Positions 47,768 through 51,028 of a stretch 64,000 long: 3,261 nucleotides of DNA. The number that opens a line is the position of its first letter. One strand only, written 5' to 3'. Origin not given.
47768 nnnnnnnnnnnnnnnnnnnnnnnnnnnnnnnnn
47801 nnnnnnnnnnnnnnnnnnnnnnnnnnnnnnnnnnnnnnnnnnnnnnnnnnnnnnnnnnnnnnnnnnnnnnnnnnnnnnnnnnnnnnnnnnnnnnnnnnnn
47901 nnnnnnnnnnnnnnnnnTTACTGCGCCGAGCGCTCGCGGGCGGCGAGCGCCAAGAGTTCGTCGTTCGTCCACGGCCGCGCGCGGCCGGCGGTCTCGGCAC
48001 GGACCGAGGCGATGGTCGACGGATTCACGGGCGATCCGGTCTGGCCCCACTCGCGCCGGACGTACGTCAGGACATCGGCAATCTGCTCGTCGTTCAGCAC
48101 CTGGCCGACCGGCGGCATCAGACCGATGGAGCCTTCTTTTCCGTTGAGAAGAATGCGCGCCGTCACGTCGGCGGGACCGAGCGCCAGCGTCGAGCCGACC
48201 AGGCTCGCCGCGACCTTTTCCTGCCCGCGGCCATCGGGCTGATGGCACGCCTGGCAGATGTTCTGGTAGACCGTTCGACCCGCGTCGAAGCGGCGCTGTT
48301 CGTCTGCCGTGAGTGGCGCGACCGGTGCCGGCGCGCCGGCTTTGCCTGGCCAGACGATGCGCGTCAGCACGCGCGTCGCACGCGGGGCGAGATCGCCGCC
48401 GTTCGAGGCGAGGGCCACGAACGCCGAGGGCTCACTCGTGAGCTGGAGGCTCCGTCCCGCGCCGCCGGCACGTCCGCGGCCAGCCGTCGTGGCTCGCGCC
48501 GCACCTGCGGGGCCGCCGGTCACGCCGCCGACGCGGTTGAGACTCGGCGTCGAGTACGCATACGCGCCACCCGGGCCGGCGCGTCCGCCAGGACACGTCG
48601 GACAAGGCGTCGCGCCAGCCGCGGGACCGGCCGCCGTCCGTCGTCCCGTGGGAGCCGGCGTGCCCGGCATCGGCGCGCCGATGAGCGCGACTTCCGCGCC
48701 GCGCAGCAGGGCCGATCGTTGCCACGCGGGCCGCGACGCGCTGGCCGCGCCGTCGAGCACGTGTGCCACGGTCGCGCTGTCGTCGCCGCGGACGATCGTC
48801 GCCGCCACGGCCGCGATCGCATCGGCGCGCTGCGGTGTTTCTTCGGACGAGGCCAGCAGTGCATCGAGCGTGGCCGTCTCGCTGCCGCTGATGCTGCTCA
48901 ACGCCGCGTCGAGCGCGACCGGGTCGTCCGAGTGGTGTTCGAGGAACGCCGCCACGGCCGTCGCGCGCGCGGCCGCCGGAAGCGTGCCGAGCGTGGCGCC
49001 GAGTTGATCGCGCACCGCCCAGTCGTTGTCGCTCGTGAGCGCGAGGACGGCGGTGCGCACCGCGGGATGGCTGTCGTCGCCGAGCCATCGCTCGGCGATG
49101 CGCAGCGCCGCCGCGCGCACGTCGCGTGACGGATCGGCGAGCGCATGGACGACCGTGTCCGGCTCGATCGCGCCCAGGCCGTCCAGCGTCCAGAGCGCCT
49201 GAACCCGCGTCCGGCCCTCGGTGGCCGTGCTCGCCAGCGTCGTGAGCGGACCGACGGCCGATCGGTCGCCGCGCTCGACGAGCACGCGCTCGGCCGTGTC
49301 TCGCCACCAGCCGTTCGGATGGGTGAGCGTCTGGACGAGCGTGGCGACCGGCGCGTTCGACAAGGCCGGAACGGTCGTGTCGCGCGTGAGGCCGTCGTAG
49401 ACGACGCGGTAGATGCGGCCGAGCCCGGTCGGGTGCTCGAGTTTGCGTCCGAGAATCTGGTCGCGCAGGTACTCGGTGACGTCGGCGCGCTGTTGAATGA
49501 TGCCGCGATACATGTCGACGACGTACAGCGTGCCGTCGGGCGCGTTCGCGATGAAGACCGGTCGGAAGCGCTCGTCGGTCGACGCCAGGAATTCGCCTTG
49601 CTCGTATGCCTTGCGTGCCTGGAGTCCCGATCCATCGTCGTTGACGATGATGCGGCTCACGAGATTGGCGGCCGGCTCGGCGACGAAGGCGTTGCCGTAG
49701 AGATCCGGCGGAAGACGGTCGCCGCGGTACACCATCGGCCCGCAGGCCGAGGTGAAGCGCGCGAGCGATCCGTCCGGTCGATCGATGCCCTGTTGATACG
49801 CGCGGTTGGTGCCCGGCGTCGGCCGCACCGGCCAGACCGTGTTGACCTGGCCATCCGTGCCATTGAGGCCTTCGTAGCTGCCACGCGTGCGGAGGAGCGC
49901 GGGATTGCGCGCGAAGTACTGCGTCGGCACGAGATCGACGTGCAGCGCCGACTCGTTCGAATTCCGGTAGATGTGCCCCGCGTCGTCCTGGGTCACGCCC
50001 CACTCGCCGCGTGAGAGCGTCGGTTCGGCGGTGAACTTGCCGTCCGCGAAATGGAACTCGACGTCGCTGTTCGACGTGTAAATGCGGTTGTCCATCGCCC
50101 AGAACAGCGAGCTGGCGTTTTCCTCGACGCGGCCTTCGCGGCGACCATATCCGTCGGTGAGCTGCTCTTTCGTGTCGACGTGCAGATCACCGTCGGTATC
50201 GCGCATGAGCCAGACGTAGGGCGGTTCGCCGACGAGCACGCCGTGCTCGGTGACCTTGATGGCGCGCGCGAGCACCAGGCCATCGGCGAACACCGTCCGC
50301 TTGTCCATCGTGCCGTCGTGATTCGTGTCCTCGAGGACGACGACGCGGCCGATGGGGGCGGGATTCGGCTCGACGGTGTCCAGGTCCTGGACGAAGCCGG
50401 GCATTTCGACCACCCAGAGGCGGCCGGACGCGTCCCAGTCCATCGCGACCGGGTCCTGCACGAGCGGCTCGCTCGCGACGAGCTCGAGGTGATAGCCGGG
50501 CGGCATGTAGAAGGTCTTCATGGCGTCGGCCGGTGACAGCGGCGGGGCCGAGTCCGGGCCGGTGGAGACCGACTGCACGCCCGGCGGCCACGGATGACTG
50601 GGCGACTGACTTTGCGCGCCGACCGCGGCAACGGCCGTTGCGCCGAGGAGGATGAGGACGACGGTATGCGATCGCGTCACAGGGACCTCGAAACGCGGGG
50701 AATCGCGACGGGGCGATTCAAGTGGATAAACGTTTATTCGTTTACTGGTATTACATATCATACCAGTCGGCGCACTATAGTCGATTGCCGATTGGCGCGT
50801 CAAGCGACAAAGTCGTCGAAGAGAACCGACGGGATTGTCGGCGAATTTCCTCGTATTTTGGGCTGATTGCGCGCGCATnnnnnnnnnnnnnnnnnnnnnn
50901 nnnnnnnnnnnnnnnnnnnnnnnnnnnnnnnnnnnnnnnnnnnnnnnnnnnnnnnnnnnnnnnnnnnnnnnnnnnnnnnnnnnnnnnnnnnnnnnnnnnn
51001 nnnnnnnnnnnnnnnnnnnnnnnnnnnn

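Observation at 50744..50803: Perfect 8-N8-8 palindrome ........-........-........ at the transcription-start position of a sigma70-like promoter (P1), with a twin at 54914-54972 (P2)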

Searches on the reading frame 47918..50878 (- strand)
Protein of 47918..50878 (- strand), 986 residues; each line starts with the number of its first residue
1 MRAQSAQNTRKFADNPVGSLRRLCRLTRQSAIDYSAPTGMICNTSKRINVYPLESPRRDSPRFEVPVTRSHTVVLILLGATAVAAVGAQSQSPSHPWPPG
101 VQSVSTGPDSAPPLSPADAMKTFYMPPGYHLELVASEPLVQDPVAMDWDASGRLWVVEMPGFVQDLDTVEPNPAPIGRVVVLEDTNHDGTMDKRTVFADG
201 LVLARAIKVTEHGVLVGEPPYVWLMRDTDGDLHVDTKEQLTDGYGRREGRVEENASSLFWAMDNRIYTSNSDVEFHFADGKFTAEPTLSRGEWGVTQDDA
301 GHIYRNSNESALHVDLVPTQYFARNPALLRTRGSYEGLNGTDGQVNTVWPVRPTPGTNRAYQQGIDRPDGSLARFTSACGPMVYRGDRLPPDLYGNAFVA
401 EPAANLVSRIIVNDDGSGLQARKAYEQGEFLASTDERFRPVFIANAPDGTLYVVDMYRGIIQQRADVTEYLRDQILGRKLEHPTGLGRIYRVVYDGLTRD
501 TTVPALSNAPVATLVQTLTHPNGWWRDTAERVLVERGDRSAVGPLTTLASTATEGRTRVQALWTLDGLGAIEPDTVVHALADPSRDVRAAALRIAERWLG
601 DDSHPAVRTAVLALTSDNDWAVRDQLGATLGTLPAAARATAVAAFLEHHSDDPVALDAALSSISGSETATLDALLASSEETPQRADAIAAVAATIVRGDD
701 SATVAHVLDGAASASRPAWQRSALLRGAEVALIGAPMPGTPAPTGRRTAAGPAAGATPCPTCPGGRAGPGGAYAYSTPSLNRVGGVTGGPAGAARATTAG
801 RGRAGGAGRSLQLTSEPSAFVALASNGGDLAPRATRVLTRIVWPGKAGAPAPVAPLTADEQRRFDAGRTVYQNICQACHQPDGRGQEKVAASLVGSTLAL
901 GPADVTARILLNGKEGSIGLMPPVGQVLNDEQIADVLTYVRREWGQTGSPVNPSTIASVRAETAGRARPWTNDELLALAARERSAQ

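Call 10: search_protein_families(library=pfam, proteins=[window:47918-50878:-])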
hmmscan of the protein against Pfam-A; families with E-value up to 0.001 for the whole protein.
window:47918-50878:- (986 aa): 4 families
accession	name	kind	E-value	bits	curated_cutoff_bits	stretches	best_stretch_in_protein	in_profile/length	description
PF23500.1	DUF7133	-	3.5e-102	343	27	1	115-494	1-383/385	Domain of unknown function (DUF7133)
PF13442.11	Cytochrome_CBB3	-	2.8e-10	40.8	27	1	864-940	3-68/68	Cytochrome C oxidase, cbb3-type, subunit III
PF13646.12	HEAT_2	-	3.3e-08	34.1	27.7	2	512-592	2-84/88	HEAT repeats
PF00034.26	Cytochrom_C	-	5.9e-07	31.2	21.3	1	865-941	2-87/90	Cytochrome c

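Call 26: find_homologous_proteins(query=window:47918-50680:-, max_evalue=1e-50)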
Query window:47918-50680:- (920 aa): 7630 proteins with E <= 1e-50 among 8000 candidates; the best 120 are listed.
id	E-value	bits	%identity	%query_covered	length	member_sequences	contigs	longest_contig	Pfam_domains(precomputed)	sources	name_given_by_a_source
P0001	0.0e+0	1949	94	100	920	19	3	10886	PF23500.2,PF13442.12,PF13646.13,PF00034.27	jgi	jgi:mono/diheme cytochrome c family protein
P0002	0.0e+0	1293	65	99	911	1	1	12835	PF02985.29,PF23500.2,PF13442.12,PF13646.13,PF00034.27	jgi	jgi:mono/diheme cytochrome c family protein/glucose/arabinose dehydrogenase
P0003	0.0e+0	1286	64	98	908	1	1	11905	PF23500.2,PF13442.12,PF13646.13,PF00034.27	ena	-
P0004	0.0e+0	1279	64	99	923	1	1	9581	PF23500.2,PF13442.12,PF13646.13,PF00034.27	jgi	jgi:mono/diheme cytochrome c family protein/glucose/arabinose dehydrogenase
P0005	0.0e+0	1274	64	98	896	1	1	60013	PF23500.2,PF13442.12,PF13646.13,PF00034.27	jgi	jgi:mono/diheme cytochrome c family protein/glucose/arabinose dehydrogenase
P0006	0.0e+0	1273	64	98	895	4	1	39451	PF02985.29,PF23500.2,PF13442.12,PF13646.13,PF00034.27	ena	-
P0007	0.0e+0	1272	64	99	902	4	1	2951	PF23500.2,PF13442.12,PF13646.13,PF00034.27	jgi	jgi:mono/diheme cytochrome c family protein/glucose/arabinose dehydrogenase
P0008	0.0e+0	1271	64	97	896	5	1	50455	PF23500.2,PF13442.12,PF13646.13,PF00034.27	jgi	jgi:mono/diheme cytochrome c family protein/glucose/arabinose dehydrogenase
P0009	0.0e+0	1270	64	98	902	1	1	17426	PF23500.2,PF13442.12,PF13646.13,PF00034.27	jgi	jgi:mono/diheme cytochrome c family protein/glucose/arabinose dehydrogenase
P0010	0.0e+0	1269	64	99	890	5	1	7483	PF23500.2,PF13442.12,PF13646.13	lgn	-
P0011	0.0e+0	1267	64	99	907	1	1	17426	PF02985.29,PF23500.2,PF13442.12,PF13646.13,PF00034.27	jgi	jgi:mono/diheme cytochrome c family protein/glucose/arabinose dehydrogenase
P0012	0.0e+0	1264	64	98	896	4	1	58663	PF02985.29,PF23500.2,PF13442.12,PF13646.13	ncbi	-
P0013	0.0e+0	1263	65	98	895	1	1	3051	PF23500.2,PF13442.12,PF13646.13,PF00034.27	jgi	-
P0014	0.0e+0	1263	64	99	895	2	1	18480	PF23500.2,PF13442.12,PF13646.13,PF00034.27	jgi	jgi:mono/diheme cytochrome c family protein/glucose/arabinose dehydrogenase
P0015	0.0e+0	1261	64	98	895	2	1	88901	PF23500.2,PF13442.12,PF13646.13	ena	-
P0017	0.0e+0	1258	63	98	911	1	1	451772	PF23500.2,PF13442.12,PF13646.13,PF00034.27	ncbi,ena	-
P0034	0.0e+0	1248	63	99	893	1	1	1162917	PF23500.2,PF13442.12,PF13646.13,PF00034.27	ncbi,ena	-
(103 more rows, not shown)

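Call 27: find_encoding_contigs(protein=P0001, flank=10000, max_places=3)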
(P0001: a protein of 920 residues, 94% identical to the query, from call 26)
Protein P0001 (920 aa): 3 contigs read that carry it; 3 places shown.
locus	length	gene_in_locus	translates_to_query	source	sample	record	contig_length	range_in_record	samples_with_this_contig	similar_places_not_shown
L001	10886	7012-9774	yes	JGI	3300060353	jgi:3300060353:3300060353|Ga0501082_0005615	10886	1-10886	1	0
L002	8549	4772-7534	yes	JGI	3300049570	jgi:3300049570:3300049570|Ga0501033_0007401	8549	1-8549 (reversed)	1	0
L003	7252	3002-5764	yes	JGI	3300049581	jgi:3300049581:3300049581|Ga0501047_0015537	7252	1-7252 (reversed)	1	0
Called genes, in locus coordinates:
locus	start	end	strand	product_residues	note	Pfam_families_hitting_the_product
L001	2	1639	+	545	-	?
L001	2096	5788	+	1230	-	PF13620:CarboxypepD_reg, PF13715:CarbopepD_reg_2 (weak), PF25183:OMP_b-brl_4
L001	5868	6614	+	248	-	PF00392:GntR, PF07729:FCD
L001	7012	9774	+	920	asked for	PF23500:DUF7133, PF13646:HEAT_2 (weak), PF00034:Cytochrom_C (weak), PF13442:Cytochrome_CBB3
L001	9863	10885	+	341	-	?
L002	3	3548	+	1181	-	?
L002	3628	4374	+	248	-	PF00392:GntR, PF07729:FCD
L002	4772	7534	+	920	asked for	PF23500:DUF7133, PF13646:HEAT_2 (weak), PF00034:Cytochrom_C (weak), PF13442:Cytochrome_CBB3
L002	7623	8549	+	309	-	?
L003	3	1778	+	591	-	?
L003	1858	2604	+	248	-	PF00392:GntR, PF07729:FCD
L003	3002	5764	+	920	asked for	PF23500:DUF7133, PF13646:HEAT_2 (weak), PF00034:Cytochrom_C (weak), PF13442:Cytochrome_CBB3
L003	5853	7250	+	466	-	?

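Call 28: find_encoding_contigs(protein=P0005, flank=10000, max_places=2)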
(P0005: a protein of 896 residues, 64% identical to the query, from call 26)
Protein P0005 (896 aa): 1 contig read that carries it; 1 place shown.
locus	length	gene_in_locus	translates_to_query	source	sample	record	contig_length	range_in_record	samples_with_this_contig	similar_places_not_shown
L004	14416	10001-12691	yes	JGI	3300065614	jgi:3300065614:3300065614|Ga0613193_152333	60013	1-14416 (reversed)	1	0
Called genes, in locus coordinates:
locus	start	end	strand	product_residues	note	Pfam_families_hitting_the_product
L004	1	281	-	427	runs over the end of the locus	PF03916:NrfD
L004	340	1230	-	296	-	PF12838:Fer4_7 (faint), PF12837:Fer4_6 (faint), PF13187:Fer4_9 (faint), PF13247:Fer4_11, PF00037:Fer4 (weak), PF12797:Fer4_2 (weak), PF13237:Fer4_10 (weak), PF13247:Fer4_11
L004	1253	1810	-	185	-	PF09699:Paired_CXXCH_1 (faint), PF14522:Cytochrome_C7 (faint)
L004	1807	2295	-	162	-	PF00027:cNMP_binding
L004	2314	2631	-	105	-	-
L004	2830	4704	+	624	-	PF21563:Mcp40H-20_sensor (weak), PF00672:HAMP, PF00989:PAS, PF08448:PAS_4, PF13188:PAS_8 (weak), PF13426:PAS_9, PF00512:HisKA (weak), PF02518:HATPase_c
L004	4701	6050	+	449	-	PF00072:Response_reg, PF00158:Sigma54_activat, PF14532:Sigma54_activ_2, PF07724:AAA_2 (weak), PF07728:AAA_5, PF25601:AAA_lid_14, PF02954:HTH_8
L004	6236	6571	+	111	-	PF13442:Cytochrome_CBB3, PF00034:Cytochrom_C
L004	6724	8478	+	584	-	PF01839:FG-GAP (faint), PF13517:FG-GAP_3, PF07593:UnbV_ASPIC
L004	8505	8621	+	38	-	-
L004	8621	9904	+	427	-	PF00115:COX1 (weak)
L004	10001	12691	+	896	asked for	PF23500:DUF7133, PF13646:HEAT_2 (faint), PF00034:Cytochrom_C (weak), PF13442:Cytochrome_CBB3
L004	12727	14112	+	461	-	PF00753:Lactamase_B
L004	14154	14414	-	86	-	?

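Call 29: find_encoding_contigs(protein=P0017, flank=10000, max_places=2)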
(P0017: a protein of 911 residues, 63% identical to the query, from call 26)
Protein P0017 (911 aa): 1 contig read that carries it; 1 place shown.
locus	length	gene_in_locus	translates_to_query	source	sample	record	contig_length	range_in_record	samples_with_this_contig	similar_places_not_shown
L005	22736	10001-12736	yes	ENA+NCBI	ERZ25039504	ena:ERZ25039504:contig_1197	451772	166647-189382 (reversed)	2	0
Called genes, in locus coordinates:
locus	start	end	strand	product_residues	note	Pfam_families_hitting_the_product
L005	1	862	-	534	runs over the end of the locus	PF04389:Peptidase_M28, PF01546:Peptidase_M20 (weak)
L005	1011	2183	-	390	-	PF13426:PAS_9 (weak), PF00512:HisKA, PF02518:HATPase_c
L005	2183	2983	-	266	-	PF00561:Abhydrolase_1, PF12146:Hydrolase_4, PF12697:Abhydrolase_6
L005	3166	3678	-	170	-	PF08327:AHSA1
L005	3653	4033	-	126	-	PF01022:HTH_5, PF12802:MarR_2, PF12840:HTH_20, PF01047:MarR (weak)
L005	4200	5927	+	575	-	PF07885:Ion_trans_2, PF02254:TrkA_N, PF02080:TrkA_C, PF02254:TrkA_N, PF02558:ApbA (weak), PF02080:TrkA_C (weak)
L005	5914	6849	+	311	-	PF00491:Arginase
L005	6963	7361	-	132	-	PF03795:YCII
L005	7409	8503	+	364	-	PF04055:Radical_SAM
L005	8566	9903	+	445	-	PF01408:GFO_IDH_MocA, PF19051:GFO_IDH_MocA_C2, PF02894:GFO_IDH_MocA_C, PF22725:GFO_IDH_MocA_C3 (weak)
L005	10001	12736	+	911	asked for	PF23500:DUF7133, PF13646:HEAT_2 (faint), PF00034:Cytochrom_C (weak), PF13442:Cytochrome_CBB3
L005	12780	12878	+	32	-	-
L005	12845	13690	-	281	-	-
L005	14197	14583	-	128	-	-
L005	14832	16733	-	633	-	PF07715:Plug, PF00593:TonB_dep_Rec_b-barrel (faint)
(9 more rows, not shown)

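Call 30: find_encoding_contigs(protein=P0034, flank=10000, max_places=2)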
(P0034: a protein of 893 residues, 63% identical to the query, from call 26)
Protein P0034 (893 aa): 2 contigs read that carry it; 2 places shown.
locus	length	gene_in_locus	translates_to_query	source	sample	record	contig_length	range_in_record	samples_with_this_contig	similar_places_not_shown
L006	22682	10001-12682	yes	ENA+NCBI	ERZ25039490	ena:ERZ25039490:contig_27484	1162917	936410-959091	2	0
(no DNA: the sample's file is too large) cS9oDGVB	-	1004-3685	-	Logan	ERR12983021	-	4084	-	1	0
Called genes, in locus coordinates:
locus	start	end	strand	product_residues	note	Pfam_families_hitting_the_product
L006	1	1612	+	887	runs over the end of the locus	PF20601:DUF6797, PF23500:DUF7133 (weak)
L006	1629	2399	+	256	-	PF06283:ThuA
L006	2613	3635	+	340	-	PF02424:ApbE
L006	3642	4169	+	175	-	-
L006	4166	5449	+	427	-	PF01408:GFO_IDH_MocA, PF02894:GFO_IDH_MocA_C, PF22725:GFO_IDH_MocA_C3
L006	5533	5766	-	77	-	-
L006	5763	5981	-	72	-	-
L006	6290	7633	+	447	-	PF07730:HisKA_3, PF02518:HATPase_c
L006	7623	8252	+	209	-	PF00072:Response_reg, PF00196:GerE, PF08281:Sigma70_r4_2 (weak)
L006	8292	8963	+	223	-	PF13517:FG-GAP_3, PF01839:FG-GAP (weak), PF13517:FG-GAP_3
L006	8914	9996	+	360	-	PF13517:FG-GAP_3, PF01839:FG-GAP (faint), PF13517:FG-GAP_3, PF07593:UnbV_ASPIC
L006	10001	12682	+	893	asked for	PF23500:DUF7133, PF13646:HEAT_2 (weak), PF00034:Cytochrom_C (faint), PF13442:Cytochrome_CBB3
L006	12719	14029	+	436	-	PF00753:Lactamase_B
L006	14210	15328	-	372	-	-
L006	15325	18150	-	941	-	PF23500:DUF7133, PF00754:F5_F8_type_C (faint), PF13646:HEAT_2 (faint), PF00034:Cytochrom_C (weak), PF13442:Cytochrome_CBB3 (weak)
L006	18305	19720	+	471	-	PF01979:Amidohydro_1 (weak), PF07969:Amidohydro_3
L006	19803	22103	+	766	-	PF02129:Peptidase_S15 (faint), PF22244:GCE_fung, PF01738:DLH (faint), PF05448:AXE1 (faint), PF08840:BAAT_C (faint), PF12146:Hydrolase_4 (weak), PF22244:GCE_fung (weak)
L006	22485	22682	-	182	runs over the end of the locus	PF13618:Gluconate_2-dh3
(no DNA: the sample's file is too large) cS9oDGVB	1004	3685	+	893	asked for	PF23500:DUF7133, PF13646:HEAT_2 (weak), PF00034:Cytochrom_C (faint), PF13442:Cytochrome_CBB3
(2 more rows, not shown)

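Call 44: find_homologous_proteins(query=L001:5868-6614:+, max_evalue=1e-40)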
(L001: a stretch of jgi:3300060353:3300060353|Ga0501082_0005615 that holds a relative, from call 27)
Query L001:5868-6614:+ (248 aa): 3406 proteins with E <= 1e-40 among 8000 candidates; the best 120 are listed.
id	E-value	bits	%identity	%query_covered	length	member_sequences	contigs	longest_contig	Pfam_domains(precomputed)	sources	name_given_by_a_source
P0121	3.1e-151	519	100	100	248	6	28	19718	PF07729.18,PF00392.28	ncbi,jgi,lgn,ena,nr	ncbi:MAG TPA: FadR/GntR family transcriptional regulator [Vicinamibacterales bacterium]|jgi:GntR fam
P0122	5.9e-119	414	86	94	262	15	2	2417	PF07729.18,PF00392.28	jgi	jgi:GntR family transcriptional repressor for pyruvate dehydrogenase complex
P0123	1.4e-107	377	80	94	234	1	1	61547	PF07729.18,PF00392.28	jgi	jgi:GntR family transcriptional repressor for pyruvate dehydrogenase complex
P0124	1.1e-92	328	73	91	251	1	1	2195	PF07729.18,PF00392.28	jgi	jgi:GntR family transcriptional repressor for pyruvate dehydrogenase complex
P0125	1.7e-90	321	69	89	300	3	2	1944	PF07729.18,PF00392.28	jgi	jgi:GntR family transcriptional repressor for pyruvate dehydrogenase complex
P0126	2.6e-88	314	68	88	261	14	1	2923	PF07729.18,PF00392.28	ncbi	-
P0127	5.6e-86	306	66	92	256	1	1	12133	PF07729.18,PF00392.28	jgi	-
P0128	1.0e-84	302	68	88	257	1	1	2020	PF07729.18,PF00392.28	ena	-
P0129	1.2e-84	302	66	95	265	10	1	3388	PF07729.18,PF00392.28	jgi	jgi:GntR family transcriptional regulator, transcriptional repressor for pyruvate dehydrogenase comp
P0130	1.3e-84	302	67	96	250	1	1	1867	PF07729.18,PF00392.28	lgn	-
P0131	1.4e-84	302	66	90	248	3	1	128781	PF07729.18,PF00392.28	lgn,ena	-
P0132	1.8e-84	301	67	94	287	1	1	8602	PF07729.18,PF00392.28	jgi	jgi:GntR family transcriptional repressor for pyruvate dehydrogenase complex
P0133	3.0e-84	300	69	88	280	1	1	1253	PF07729.18,PF00392.28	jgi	jgi:GntR family transcriptional repressor for pyruvate dehydrogenase complex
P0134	6.1e-84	299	65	93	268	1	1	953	PF07729.18,PF00392.28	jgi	jgi:GntR family transcriptional repressor for pyruvate dehydrogenase complex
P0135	7.4e-84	299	67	91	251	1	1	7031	PF07729.18,PF00392.28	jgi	jgi:GntR family transcriptional repressor for pyruvate dehydrogenase complex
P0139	1.7e-83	298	68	92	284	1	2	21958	PF07729.18,PF00392.28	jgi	jgi:GntR family transcriptional repressor for pyruvate dehydrogenase complex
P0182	2.7e-79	284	68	90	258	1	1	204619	PF07729.18,PF00392.28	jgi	jgi:GntR family transcriptional regulator, transcriptional repressor for pyruvate dehydrogenase comp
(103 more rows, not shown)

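Call 45: find_encoding_contigs(protein=P0121, flank=10000, max_places=8)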
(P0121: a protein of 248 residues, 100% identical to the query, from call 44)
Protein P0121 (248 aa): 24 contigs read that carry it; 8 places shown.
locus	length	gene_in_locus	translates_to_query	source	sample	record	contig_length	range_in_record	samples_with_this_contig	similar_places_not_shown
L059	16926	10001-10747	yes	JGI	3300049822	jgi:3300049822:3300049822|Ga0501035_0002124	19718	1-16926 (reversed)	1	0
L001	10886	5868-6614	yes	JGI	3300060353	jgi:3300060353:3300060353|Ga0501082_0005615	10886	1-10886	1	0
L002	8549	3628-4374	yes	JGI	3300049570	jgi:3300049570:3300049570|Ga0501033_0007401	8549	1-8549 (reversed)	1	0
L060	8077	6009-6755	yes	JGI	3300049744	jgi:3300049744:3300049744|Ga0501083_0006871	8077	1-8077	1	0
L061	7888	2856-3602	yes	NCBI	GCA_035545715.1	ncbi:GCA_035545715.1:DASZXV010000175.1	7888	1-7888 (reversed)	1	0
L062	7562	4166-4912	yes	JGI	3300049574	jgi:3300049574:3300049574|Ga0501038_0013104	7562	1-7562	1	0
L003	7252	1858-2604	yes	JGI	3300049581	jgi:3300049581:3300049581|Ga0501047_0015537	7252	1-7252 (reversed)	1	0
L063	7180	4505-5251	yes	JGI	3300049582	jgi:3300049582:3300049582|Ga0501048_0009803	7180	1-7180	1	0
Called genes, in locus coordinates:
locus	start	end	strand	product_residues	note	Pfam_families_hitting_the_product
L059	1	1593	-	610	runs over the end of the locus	PF01261:AP_endonuc_2, PF00034:Cytochrom_C (faint), PF13442:Cytochrome_CBB3 (faint)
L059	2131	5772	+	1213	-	PF13620:CarboxypepD_reg, PF25183:OMP_b-brl_4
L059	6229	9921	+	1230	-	PF13620:CarboxypepD_reg, PF13715:CarbopepD_reg_2 (weak), PF25183:OMP_b-brl_4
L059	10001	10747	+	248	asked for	PF00392:GntR, PF07729:FCD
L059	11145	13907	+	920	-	PF23500:DUF7133, PF13646:HEAT_2 (weak), PF00034:Cytochrom_C (weak), PF13442:Cytochrome_CBB3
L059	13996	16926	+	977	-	?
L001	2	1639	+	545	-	?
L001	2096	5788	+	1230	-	PF13620:CarboxypepD_reg, PF13715:CarbopepD_reg_2 (weak), PF25183:OMP_b-brl_4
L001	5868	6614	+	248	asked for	PF00392:GntR, PF07729:FCD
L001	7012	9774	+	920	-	PF23500:DUF7133, PF13646:HEAT_2 (weak), PF00034:Cytochrom_C (weak), PF13442:Cytochrome_CBB3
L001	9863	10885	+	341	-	?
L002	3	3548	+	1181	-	?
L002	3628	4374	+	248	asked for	PF00392:GntR, PF07729:FCD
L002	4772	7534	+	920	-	PF23500:DUF7133, PF13646:HEAT_2 (weak), PF00034:Cytochrom_C (weak), PF13442:Cytochrome_CBB3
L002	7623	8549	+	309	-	?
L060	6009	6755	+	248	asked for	PF00392:GntR, PF07729:FCD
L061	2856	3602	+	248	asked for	PF00392:GntR, PF07729:FCD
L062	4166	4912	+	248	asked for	PF00392:GntR, PF07729:FCD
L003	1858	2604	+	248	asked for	PF00392:GntR, PF07729:FCD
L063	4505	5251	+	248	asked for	PF00392:GntR, PF07729:FCD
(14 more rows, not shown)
